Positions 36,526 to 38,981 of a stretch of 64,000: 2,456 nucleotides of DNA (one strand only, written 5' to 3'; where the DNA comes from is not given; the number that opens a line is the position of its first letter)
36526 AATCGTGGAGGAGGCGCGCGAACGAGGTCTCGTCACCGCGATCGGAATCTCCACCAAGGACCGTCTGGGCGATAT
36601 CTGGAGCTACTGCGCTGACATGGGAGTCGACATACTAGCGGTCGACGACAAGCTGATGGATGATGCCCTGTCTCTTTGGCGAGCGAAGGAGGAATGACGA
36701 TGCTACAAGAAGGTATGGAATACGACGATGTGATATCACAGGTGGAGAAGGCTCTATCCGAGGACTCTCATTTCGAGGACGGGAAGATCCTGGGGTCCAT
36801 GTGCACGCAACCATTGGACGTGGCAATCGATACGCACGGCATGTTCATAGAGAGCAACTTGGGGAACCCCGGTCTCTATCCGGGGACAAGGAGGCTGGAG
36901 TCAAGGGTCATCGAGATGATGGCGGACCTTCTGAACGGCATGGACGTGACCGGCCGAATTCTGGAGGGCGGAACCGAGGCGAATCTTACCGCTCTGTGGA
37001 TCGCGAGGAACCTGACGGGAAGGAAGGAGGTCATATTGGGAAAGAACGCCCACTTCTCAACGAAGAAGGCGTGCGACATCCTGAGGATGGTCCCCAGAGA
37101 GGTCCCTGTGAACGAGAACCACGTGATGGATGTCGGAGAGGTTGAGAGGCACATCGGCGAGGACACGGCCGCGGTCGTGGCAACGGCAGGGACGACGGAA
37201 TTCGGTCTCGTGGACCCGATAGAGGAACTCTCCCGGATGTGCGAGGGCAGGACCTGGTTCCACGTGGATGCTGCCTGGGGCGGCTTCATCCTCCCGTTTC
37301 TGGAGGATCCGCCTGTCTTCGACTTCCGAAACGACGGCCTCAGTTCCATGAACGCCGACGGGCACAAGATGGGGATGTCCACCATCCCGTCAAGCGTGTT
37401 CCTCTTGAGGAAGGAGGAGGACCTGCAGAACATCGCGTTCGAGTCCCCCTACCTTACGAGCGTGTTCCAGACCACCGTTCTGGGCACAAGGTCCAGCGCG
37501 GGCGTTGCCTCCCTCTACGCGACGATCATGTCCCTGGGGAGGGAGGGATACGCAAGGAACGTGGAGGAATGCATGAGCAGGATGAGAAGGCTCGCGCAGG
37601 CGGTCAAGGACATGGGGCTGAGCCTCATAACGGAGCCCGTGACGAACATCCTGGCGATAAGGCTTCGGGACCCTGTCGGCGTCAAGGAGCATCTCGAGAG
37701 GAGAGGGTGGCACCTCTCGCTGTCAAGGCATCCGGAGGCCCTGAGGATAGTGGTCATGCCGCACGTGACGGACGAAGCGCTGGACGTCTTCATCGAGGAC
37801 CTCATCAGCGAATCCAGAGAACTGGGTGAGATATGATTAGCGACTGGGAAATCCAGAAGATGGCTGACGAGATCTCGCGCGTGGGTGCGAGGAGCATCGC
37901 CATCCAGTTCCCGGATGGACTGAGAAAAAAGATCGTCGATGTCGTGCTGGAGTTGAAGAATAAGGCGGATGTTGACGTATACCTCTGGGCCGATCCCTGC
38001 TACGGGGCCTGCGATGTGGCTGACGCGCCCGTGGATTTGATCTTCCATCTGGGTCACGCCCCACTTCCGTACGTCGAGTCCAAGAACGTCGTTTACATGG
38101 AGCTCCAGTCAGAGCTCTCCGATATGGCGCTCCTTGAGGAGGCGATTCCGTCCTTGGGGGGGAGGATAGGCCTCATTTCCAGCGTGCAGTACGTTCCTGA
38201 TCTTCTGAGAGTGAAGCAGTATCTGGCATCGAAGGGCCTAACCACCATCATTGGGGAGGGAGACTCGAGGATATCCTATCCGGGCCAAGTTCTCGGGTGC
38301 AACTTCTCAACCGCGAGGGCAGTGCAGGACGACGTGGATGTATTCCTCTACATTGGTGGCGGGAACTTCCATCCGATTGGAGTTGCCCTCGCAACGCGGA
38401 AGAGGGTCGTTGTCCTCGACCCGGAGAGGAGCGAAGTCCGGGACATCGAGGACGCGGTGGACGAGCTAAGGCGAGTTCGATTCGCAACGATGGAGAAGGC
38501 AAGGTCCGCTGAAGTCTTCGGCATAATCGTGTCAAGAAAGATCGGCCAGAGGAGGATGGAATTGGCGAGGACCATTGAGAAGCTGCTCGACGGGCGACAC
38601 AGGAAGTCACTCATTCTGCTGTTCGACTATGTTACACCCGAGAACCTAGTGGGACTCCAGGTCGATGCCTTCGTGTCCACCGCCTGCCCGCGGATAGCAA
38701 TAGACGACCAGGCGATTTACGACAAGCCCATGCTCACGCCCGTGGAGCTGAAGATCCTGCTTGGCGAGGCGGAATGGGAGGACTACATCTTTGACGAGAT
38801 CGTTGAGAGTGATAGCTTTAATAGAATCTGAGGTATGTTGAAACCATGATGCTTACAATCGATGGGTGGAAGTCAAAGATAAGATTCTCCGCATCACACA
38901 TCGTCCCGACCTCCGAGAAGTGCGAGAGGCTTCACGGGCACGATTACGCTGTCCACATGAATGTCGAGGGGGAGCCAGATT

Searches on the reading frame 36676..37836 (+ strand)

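Call 48: search_protein_families(library=pfam, proteins=[window:36676-37836:+], max_evalue=0.00001)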
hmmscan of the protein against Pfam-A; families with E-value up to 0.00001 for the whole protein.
window:36676-37836:+ (386 aa): 2 families
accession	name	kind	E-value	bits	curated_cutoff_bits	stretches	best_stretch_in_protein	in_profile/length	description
PF00282.25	Pyridoxal_deC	-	1e-31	110.5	27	1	101-319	113-363/375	Pyridoxal-dependent decarboxylase conserved domain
PF00266.25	Aminotran_5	-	5.5e-08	32.6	21.5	1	97-200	68-177/371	Aminotransferase class-V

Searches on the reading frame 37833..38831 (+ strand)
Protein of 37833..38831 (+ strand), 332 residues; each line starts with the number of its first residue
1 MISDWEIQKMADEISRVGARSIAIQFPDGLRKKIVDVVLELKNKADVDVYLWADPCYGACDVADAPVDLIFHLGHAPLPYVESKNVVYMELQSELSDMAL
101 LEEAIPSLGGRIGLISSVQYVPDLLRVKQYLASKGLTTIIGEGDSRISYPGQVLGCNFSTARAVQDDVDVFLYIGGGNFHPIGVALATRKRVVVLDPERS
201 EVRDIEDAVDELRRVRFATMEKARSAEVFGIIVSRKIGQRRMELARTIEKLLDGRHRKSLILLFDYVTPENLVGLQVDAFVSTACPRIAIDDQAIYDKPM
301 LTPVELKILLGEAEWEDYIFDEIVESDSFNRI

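Call 48: search_protein_families(library=pfam, proteins=[window:37833-38831:+], max_evalue=0.00001)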
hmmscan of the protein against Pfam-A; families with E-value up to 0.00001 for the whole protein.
window:37833-38831:+ (332 aa): 1 family
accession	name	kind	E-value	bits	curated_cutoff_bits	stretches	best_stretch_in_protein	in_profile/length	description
PF01866.22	Diphthamide_syn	-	1.9e-83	280.8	33.2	1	26-318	1-301/302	Putative diphthamide synthesis protein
